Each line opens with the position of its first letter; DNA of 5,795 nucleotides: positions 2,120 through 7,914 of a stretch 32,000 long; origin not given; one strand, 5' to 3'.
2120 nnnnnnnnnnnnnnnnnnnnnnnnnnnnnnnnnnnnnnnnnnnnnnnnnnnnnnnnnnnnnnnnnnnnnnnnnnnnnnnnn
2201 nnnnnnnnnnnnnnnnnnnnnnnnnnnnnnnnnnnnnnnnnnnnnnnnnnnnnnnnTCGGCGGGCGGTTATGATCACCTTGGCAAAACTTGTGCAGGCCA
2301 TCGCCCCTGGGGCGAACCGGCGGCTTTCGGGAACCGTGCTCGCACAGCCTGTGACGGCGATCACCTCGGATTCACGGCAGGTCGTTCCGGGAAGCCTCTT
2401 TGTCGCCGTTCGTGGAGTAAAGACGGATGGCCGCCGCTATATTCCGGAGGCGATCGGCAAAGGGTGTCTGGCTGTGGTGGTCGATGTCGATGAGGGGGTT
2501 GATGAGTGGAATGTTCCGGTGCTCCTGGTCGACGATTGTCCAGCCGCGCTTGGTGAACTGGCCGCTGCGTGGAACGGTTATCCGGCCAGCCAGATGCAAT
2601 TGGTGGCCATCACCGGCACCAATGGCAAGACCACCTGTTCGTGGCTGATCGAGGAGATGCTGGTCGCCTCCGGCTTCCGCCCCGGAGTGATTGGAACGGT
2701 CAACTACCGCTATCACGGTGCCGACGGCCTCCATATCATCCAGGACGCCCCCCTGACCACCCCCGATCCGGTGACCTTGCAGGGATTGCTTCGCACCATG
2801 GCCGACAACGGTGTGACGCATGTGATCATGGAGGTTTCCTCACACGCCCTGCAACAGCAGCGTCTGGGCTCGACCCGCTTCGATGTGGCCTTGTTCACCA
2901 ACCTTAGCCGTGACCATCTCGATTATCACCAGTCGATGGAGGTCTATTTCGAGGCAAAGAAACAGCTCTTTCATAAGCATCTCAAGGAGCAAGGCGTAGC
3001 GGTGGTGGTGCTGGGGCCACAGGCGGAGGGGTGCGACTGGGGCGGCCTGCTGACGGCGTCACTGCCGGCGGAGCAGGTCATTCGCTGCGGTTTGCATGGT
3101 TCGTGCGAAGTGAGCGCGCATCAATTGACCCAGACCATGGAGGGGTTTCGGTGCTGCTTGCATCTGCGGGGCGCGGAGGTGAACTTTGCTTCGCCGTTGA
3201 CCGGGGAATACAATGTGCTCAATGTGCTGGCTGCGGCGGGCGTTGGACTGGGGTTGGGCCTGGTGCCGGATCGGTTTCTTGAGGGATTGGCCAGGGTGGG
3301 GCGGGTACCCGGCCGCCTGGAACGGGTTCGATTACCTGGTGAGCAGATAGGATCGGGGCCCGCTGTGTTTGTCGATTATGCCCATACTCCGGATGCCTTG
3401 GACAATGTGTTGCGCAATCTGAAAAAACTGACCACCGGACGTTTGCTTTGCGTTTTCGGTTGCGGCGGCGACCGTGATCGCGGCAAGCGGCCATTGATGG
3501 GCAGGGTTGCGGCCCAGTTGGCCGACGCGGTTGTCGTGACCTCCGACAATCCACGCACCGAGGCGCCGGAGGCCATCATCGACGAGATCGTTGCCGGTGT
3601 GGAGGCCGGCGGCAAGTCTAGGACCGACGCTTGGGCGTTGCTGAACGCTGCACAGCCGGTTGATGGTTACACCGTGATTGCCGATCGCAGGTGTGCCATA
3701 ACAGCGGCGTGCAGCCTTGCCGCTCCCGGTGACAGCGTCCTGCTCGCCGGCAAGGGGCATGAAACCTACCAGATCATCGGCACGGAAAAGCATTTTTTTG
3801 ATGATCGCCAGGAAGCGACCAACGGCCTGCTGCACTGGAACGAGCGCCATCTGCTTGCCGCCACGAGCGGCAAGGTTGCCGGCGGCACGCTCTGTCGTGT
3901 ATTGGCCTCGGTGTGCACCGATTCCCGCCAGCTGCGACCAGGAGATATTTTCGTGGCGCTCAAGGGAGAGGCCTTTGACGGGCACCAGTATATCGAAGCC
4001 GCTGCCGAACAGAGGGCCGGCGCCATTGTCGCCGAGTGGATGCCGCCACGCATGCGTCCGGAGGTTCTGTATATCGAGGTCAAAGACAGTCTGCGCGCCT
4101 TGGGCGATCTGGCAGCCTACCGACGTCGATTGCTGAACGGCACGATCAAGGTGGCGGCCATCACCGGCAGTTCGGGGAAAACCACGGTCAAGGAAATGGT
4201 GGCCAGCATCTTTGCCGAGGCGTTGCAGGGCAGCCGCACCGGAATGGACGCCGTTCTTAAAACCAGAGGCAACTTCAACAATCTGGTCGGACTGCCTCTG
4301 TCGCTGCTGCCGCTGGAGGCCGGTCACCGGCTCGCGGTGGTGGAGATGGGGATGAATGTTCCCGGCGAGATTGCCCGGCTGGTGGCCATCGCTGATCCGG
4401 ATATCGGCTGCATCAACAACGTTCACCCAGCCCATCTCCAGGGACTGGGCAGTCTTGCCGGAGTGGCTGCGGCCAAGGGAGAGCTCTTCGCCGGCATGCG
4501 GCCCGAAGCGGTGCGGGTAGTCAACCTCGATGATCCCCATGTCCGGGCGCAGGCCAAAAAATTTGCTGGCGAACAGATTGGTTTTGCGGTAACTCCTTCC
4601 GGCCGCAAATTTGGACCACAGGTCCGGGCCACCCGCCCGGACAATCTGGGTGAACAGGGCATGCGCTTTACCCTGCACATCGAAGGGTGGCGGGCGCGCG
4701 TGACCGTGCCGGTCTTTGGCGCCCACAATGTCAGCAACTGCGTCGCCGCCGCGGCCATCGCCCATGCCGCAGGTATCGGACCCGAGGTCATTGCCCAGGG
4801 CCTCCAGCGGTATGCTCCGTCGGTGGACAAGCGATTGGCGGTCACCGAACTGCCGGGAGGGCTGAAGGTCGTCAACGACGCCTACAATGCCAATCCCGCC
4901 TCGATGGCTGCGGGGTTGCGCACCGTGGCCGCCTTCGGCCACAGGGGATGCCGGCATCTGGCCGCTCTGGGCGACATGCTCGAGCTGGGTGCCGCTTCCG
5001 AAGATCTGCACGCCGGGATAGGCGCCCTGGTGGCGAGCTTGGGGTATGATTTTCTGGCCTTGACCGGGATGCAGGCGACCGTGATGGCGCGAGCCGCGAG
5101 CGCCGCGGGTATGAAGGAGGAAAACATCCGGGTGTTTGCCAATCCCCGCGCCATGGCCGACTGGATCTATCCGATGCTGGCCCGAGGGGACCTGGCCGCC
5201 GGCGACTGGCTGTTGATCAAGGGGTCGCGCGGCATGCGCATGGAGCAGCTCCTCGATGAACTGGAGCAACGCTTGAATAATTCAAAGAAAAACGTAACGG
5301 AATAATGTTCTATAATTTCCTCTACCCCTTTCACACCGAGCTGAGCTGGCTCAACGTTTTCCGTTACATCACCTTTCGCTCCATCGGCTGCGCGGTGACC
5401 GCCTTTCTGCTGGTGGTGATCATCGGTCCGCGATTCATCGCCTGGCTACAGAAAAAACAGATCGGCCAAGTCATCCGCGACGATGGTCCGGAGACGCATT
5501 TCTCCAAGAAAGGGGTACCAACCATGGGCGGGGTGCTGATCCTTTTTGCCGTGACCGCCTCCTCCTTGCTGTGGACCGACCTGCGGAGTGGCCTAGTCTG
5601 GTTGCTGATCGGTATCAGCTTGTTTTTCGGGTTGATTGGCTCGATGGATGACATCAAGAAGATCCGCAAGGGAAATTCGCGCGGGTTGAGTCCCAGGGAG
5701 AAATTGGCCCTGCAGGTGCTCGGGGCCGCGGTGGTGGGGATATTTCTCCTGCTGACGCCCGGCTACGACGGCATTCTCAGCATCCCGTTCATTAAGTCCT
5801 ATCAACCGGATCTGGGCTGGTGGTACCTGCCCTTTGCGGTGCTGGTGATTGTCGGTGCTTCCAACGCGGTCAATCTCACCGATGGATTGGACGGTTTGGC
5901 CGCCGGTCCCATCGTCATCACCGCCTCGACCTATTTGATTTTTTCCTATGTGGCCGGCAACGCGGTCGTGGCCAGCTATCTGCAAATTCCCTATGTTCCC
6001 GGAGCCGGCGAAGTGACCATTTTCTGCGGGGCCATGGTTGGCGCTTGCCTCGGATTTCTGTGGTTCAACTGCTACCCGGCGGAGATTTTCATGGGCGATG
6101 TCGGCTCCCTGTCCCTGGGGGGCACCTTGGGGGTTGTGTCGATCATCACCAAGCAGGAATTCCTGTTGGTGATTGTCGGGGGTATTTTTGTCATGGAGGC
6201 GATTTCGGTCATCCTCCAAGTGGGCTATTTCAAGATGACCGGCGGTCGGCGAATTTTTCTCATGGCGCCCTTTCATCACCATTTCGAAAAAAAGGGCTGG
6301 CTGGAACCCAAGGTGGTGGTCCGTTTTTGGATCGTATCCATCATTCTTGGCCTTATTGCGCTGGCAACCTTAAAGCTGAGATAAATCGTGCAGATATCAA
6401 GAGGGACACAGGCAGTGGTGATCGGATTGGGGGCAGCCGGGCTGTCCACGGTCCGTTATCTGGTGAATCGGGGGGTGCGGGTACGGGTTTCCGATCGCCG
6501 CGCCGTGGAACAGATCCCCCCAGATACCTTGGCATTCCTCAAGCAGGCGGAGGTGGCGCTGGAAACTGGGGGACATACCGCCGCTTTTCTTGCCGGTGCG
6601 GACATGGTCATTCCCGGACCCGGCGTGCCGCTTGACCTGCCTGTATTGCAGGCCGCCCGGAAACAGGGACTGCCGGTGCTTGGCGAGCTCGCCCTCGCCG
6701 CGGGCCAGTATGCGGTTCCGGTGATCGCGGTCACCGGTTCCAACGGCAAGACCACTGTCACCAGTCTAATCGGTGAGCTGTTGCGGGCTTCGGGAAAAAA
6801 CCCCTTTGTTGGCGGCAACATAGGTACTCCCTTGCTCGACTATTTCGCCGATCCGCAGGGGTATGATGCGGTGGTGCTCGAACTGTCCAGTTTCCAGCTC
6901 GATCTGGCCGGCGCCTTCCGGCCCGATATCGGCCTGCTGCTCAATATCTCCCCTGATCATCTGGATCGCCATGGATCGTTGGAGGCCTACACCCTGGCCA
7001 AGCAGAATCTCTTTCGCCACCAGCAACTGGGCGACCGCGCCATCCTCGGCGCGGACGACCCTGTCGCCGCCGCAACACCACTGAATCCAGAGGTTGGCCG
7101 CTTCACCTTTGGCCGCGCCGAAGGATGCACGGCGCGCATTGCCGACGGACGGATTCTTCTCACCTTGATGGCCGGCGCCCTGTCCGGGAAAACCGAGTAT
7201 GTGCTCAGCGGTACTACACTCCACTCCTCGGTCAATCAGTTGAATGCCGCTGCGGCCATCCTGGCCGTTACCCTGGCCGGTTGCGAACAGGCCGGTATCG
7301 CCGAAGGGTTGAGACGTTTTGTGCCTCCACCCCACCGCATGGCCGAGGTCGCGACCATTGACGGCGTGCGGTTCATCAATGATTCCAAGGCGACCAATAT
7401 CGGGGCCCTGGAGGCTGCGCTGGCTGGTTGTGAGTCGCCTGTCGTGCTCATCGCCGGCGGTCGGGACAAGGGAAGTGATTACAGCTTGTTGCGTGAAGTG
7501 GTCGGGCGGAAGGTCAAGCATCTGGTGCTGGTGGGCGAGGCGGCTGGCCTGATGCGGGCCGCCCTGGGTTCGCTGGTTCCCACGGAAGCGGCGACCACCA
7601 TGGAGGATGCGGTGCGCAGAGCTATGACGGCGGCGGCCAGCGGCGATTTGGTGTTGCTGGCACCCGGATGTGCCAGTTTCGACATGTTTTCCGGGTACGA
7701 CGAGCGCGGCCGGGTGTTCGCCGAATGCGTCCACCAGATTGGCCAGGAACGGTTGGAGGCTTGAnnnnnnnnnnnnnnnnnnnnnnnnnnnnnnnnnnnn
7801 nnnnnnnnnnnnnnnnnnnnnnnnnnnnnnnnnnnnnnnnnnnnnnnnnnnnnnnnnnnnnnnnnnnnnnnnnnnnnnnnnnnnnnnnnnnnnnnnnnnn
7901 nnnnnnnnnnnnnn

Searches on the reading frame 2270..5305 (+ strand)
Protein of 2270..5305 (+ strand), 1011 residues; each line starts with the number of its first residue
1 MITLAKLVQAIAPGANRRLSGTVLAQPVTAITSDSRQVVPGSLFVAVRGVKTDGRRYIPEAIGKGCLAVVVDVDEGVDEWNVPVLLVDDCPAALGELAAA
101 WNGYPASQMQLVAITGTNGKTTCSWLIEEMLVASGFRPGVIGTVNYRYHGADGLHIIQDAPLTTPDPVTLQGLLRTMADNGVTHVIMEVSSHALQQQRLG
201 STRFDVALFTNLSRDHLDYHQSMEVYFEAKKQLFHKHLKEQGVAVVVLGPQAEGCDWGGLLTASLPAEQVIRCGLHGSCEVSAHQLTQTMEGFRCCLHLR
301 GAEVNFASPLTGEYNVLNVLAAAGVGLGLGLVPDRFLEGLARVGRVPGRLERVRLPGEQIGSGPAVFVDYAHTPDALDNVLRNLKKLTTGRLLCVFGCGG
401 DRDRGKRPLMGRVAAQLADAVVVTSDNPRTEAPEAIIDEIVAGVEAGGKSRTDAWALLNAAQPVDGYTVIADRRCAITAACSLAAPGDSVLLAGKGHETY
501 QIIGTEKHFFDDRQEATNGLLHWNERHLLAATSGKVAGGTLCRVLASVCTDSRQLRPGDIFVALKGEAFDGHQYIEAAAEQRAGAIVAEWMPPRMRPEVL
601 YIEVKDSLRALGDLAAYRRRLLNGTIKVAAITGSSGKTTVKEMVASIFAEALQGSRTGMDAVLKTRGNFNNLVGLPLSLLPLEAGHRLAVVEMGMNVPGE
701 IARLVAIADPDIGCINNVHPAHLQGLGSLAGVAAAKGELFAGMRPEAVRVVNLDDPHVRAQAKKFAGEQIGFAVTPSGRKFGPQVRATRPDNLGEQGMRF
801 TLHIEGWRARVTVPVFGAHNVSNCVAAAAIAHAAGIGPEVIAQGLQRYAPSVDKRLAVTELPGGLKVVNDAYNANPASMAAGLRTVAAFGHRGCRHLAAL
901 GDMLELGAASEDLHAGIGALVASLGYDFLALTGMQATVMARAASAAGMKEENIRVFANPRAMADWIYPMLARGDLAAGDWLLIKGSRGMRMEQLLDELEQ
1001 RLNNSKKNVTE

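Call 23: search_protein_families(library=pfam, proteins=[window:2270-5305:+], max_evalue=0.001)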
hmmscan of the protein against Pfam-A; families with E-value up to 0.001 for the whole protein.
window:2270-5305:+ (1011 aa): 3 families
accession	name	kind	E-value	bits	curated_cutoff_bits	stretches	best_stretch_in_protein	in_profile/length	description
PF08245.18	Mur_ligase_M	-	3.5e-87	292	24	2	114-325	1-199/200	Mur ligase middle domain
PF02875.26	Mur_ligase_C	-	3.6e-47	160.8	28.4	2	349-496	2-127/127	Mur ligase, glutamate ligase domain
PF01225.30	Mur_ligase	-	2.9e-19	69.7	21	2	28-100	2-93/95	Mur ligase family, catalytic domain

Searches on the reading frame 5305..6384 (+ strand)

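Call 23: search_protein_families(library=pfam, proteins=[window:5305-6384:+], max_evalue=0.001)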
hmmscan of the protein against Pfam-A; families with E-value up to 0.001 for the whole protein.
window:5305-6384:+ (359 aa): 2 families
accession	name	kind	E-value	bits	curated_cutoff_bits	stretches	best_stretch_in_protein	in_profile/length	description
PF00953.26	Glycos_transf_4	-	5.3e-38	131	27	1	99-282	2-159/160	Glycosyl transferase family 4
PF10555.14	MraY_sig1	-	0.00038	20.2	20.1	0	68-80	1-13/13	Phospho-N-acetylmuramoyl-pentapeptide-transferase signature 1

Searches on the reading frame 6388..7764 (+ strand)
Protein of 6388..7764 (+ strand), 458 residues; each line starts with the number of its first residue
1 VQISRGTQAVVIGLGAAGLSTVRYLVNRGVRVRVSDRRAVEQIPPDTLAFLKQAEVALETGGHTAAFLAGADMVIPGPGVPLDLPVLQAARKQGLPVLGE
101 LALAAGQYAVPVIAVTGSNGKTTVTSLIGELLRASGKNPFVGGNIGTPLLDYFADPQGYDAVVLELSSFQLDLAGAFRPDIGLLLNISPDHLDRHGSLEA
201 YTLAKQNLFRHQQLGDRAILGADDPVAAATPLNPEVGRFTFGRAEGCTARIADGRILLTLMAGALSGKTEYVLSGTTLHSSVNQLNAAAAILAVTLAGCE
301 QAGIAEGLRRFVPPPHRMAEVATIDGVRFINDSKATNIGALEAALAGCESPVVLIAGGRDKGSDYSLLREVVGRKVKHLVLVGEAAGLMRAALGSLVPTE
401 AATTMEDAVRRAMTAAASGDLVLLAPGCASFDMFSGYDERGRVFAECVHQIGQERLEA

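Call 23: search_protein_families(library=pfam, proteins=[window:6388-7764:+], max_evalue=0.001)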
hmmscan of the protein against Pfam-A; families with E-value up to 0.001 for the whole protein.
window:6388-7764:+ (458 aa): 4 families
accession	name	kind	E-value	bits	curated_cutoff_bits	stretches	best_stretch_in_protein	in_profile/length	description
PF08245.18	Mur_ligase_M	-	7.3e-29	101.6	24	1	115-293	1-199/200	Mur ligase middle domain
PF21799.2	MurD-like_N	-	2.1e-19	70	27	1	8-99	2-88/88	Mur ligase MurD-like, N-terminal domain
PF02875.26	Mur_ligase_C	-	3.6e-13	50.9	28.4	1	316-426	1-125/127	Mur ligase, glutamate ligase domain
PF21377.3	MurD_N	-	0.00041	20.8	24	1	10-80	3-70/76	MurD N-terminal domain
